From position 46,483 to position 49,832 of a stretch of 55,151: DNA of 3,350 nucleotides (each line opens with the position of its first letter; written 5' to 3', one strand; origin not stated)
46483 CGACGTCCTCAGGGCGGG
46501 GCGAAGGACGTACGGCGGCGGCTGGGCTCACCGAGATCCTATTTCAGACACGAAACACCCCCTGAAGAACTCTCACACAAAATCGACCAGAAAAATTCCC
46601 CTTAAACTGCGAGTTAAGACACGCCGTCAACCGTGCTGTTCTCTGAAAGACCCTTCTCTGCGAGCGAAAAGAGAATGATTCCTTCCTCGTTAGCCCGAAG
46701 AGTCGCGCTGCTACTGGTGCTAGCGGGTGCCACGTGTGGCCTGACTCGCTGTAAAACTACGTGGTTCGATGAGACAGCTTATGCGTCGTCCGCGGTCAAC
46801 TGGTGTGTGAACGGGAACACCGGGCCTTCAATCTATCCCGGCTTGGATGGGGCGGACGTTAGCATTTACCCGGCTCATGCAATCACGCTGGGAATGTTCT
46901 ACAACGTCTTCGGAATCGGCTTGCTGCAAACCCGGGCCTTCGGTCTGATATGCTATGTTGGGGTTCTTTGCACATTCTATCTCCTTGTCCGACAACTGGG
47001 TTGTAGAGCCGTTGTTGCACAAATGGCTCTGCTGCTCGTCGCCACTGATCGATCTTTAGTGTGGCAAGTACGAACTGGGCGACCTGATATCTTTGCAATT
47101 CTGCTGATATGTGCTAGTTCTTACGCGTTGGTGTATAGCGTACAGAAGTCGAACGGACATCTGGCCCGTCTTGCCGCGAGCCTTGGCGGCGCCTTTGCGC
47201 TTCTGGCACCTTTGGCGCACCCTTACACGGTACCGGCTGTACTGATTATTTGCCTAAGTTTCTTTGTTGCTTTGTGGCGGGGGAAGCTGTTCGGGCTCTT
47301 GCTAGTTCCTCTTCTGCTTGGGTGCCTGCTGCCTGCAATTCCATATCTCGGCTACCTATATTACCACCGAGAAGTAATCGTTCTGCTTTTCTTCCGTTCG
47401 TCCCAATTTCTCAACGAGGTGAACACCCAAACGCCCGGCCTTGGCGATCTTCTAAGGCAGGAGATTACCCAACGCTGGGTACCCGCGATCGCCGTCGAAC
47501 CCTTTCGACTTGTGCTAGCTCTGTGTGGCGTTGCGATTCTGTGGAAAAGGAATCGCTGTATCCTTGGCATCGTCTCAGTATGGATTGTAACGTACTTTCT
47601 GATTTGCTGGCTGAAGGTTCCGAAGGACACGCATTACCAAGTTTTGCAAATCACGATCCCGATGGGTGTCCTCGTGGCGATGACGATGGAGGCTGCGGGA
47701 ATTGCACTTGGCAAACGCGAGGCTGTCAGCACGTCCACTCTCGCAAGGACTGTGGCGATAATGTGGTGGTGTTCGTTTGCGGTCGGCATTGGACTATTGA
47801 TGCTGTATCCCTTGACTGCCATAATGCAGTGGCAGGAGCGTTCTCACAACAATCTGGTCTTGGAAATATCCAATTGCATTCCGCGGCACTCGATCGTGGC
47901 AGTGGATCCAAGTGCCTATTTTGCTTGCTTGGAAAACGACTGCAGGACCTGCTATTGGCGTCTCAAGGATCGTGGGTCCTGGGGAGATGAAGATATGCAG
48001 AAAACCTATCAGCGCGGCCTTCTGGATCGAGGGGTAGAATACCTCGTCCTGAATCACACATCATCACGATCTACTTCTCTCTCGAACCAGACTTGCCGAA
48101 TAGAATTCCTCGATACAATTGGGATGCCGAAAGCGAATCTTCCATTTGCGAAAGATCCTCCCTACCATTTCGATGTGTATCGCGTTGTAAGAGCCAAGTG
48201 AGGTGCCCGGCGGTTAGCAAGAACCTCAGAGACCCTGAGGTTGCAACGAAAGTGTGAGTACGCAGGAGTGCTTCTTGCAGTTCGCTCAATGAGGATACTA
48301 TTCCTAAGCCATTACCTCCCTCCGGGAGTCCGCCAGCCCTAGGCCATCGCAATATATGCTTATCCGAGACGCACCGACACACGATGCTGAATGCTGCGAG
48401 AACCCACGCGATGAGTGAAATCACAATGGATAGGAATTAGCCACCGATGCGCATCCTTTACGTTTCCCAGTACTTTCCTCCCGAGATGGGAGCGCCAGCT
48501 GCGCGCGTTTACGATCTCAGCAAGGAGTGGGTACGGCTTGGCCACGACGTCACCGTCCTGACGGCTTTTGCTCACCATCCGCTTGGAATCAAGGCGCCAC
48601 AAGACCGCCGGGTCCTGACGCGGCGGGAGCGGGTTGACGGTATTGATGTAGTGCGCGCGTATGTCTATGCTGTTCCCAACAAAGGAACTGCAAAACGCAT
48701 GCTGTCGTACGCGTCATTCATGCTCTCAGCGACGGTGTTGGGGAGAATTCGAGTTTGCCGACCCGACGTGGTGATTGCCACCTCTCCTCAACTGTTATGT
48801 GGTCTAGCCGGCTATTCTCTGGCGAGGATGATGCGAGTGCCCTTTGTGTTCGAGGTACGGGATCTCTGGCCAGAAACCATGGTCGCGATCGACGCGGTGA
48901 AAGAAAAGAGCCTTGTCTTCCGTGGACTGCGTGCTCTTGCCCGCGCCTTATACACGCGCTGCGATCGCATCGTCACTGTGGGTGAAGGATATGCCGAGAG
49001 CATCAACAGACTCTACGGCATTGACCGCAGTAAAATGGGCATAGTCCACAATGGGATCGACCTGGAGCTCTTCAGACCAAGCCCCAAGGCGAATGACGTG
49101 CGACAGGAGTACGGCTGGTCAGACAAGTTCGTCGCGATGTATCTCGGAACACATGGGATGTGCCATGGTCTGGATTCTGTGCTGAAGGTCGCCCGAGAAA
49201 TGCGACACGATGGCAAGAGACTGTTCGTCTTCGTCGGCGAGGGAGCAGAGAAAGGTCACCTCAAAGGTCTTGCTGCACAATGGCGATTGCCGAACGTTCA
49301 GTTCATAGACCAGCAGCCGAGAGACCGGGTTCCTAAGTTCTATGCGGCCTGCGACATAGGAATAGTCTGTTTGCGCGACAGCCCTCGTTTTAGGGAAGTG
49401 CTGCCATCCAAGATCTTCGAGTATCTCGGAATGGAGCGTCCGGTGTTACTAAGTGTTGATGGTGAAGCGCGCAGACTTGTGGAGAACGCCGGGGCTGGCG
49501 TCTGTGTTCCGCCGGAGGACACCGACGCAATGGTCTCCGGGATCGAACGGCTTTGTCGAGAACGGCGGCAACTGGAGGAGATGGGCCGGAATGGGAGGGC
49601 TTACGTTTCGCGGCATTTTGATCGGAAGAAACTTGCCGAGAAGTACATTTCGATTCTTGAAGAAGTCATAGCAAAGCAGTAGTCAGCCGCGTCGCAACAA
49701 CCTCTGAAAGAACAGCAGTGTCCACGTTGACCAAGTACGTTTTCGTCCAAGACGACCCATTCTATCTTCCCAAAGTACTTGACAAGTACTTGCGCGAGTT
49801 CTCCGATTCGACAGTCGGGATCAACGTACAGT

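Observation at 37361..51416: Arn-like lipid-carrier pathway apparently rebuilt on a dTDP-6-deoxyhexose scaffold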

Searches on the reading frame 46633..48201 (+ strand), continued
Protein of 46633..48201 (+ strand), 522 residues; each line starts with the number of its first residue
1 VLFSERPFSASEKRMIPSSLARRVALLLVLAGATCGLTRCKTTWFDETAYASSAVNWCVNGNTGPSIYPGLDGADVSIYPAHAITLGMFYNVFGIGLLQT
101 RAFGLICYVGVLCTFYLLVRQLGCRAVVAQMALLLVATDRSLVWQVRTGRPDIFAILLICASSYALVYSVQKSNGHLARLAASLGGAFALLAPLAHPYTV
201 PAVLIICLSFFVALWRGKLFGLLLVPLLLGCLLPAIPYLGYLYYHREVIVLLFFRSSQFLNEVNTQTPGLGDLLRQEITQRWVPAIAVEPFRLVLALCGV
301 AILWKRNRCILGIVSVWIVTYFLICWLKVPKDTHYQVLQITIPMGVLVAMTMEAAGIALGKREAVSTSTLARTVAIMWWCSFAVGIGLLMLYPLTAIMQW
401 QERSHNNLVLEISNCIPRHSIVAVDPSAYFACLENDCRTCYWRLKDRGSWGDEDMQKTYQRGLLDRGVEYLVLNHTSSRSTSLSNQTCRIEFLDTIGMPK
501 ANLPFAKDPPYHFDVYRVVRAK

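Call 101: search_solved_structures(query=A3, max_evalue=1e-10, show_alignments=1)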
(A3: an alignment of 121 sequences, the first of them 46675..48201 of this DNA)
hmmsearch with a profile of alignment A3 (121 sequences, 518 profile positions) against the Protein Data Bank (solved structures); distinct sequences matched with E-value up to 1e-10: 1.
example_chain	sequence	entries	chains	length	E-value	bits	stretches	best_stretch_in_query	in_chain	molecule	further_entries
5ezm_A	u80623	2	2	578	2.1e-25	92.8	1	12-370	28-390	4-amino-4-deoxy-L-arabinose transferase or related glycosyltransferases of PMT family | 4-amino-4-deoxy-L-arabinose (L-Ara4N) transferase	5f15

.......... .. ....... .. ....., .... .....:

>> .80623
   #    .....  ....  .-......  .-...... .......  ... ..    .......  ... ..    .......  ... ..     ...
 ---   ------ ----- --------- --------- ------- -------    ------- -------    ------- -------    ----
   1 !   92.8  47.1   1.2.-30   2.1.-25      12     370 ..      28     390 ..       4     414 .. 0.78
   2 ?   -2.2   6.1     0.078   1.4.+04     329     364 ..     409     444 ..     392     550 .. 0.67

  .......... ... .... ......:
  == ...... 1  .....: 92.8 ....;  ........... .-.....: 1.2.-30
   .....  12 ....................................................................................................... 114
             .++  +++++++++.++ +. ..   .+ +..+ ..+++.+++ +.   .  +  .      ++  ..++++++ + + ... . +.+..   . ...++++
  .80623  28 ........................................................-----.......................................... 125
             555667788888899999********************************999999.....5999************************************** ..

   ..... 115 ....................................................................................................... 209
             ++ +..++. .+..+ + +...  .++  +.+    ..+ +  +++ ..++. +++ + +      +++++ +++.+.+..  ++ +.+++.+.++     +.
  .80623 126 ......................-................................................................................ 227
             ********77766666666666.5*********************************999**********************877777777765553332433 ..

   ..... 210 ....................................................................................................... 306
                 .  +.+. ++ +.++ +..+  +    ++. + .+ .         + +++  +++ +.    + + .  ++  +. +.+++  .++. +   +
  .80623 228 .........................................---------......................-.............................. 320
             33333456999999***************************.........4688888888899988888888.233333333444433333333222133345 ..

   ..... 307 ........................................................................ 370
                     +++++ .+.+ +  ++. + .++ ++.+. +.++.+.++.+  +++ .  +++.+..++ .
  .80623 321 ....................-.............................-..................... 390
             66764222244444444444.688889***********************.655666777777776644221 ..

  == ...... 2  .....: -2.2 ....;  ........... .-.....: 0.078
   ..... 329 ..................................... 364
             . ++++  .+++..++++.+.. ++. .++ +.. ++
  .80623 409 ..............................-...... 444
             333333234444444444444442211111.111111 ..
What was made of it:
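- Closest known: Arn. Different: The residue at ArnT K85 is not conserved (call 101).
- The two align with the ArnT DE and TLD aspartates (call 101).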

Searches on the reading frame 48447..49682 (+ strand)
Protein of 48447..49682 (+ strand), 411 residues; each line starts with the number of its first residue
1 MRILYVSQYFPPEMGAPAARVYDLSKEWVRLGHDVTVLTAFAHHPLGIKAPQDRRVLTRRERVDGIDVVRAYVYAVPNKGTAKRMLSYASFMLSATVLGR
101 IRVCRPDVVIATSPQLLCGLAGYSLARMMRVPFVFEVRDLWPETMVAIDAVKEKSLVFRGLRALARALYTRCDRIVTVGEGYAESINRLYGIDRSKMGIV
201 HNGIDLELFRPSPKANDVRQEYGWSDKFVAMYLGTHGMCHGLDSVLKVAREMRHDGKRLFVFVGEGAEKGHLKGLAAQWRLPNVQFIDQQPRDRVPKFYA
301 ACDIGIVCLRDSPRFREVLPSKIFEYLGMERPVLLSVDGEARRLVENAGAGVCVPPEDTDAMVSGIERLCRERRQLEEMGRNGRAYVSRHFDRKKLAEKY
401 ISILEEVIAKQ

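Call 4: search_protein_families(library=pfam, proteins=[window:48447-49682:+], max_evalue=0.01)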
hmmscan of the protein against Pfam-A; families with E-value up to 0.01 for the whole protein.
window:48447-49682:+ (411 aa): 5 families
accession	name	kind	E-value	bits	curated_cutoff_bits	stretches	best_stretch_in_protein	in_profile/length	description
PF13439.12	Glyco_transf_4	-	1.1e-20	74.8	28.5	1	20-207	7-169/170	Glycosyltransferase Family 4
PF13579.12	Glyco_trans_4_4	-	3.8e-19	70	29.7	1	15-203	1-158/158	Glycosyl transferase 4-like domain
PF00534.26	Glycos_transf_1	-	5.8e-19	68.7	26.4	1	219-384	6-170/172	Glycosyl transferases group 1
PF13692.12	Glyco_trans_1_4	-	1.6e-14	54.8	27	1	231-370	5-140/142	Glycosyl transferases group 1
PF13524.12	Glyco_trans_1_2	-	5.5e-06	26.8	25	1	262-399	19-141/144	Glycosyl transferase-like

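Call 6: search_protein_families(library=ncbifam, proteins=[window:48447-49682:+], max_evalue=0.001)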
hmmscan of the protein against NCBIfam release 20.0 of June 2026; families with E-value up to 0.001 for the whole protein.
window:48447-49682:+ (411 aa): 23 families
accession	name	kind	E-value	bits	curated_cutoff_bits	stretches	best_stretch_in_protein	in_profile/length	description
NF007640.0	PRK10307.1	subfamily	9.4e-56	189.5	276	1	1-409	1-409/411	WcaI family glycosyltransferase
TIGR04063.1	stp3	hypoth_equivalog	1.4e-42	146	442.05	1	44-408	33-396/397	TIGR04063 family PEP-CTERM/XrtA system glycosyltransferase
TIGR04007.1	wcaI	equivalog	3.1e-26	91.9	800.45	1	1-402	1-403/407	colanic acid biosynthesis glycosyltransferase WcaI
TIGR03088.1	stp2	hypoth_equivalog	5.9e-17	61.8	409.05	1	161-407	129-373/374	TIGR03088 family PEP-CTERM/XrtA system glycosyltransferase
TIGR02149.1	glgA_Coryne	subfamily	1.2e-13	50.9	302.4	1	167-408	140-391/391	glycogen synthase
TIGR03449.1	mycothiol_MshA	equivalog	3.5e-13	49.2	462.5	1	72-403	66-399/406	D-inositol-3-phosphate glycosyltransferase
NF047676.1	TeichurnBiosyTuaH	equivalog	4.2e-13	49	550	1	134-391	122-371/384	teichuronic acid biosynthesis protein TuaH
NF047684.1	TeichurnBiosyTuaC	equivalog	9.4e-13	47.8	550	1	1-407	1-389/391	teichuronic acid biosynthesis protein TuaC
NF053787.1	GlcN_PG_synth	equivalog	4.5e-12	45.5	480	1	101-406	78-358/361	N-acetylglucosaminyl phosphatidylglycerol synthase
TIGR03999.1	thiol_BshA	equivalog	2.2e-11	43.3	273.7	1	170-408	143-374/375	N-acetyl-alpha-D-glucosaminyl L-malate synthase BshA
TIGR04157.1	glyco_rSAM_CFB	subfamily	8.4e-11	41.5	400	1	166-403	164-405/406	TIGR04157 family glycosyltransferase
NF041876.1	EPS_EpsE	equivalog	6.4e-10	38.8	400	1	230-398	217-387/389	exopolysaccharide biosynthesis GT4 family glycosyltransferase EpsE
NF050063.1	ProtGlycPglJ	equivalog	5.7e-09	35.6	500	1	162-403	135-362/363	N-acetylgalactosamine-N,N'-diacetylbacillosaminyl-diphospho-undecaprenol 4-alpha-N-acetylgalactosaminyltransferase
NF041010.1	glycosy_Agl16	equivalog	6.3e-09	35.2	575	1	1-71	1-64/352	glycosylation protein Agl16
NF038298.1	EPS_HpsO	equivalog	2.5e-07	29.8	575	1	178-407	152-387/388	hormogonium polysaccharide biosynthesis glycosyltransferase HpsO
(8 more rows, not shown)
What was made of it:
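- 48447..49682 (+): GT4 glycosyltransferase, WcaI-like; part of backbone assembly. Calls 4, 6.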
